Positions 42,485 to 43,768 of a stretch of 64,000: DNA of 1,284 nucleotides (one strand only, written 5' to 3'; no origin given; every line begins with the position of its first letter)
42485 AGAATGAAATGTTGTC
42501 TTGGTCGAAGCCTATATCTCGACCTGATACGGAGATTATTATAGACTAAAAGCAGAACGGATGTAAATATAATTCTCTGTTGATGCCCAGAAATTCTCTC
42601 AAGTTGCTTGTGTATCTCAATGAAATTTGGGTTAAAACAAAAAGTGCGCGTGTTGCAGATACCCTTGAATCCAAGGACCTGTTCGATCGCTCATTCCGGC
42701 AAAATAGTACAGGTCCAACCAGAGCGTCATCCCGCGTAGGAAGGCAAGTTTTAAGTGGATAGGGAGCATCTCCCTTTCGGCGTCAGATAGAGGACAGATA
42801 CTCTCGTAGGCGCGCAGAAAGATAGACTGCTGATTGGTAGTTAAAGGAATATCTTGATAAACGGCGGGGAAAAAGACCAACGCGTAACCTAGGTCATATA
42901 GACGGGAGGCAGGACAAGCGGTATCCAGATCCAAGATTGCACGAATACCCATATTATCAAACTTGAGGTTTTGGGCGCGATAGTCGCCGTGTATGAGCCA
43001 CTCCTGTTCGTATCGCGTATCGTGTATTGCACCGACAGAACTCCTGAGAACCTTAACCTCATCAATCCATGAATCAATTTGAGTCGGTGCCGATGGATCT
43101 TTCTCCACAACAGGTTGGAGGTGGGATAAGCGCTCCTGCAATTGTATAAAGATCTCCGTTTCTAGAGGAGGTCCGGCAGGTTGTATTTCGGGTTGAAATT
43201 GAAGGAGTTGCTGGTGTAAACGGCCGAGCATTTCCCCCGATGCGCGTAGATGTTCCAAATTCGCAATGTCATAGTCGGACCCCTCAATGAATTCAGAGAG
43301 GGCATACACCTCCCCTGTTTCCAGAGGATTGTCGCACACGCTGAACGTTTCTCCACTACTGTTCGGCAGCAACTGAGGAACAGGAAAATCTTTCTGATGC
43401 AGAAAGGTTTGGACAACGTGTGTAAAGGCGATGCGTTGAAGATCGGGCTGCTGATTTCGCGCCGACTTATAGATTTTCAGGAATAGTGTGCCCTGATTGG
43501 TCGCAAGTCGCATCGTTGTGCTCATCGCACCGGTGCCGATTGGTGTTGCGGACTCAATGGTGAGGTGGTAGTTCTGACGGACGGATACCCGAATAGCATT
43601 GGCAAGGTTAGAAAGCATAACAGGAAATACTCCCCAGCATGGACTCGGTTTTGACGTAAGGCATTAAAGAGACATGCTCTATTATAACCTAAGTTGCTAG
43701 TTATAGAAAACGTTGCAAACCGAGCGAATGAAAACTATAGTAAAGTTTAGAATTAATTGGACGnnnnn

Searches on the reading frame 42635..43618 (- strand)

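Call 43: search_protein_families(library=pfam, proteins=[window:42635-43618:-], max_evalue=0.01)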
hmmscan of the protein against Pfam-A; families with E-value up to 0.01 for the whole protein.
window:42635-43618:- (328 aa): 2 families
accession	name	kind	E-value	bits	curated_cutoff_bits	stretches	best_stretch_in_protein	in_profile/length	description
PF01636.29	APH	-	3.7e-23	82.9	23.2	1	24-265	2-228/239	Phosphotransferase enzyme family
PF03881.20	Fructosamin_kin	-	0.00022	21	22.4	0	188-278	170-248/288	Fructosamine kinase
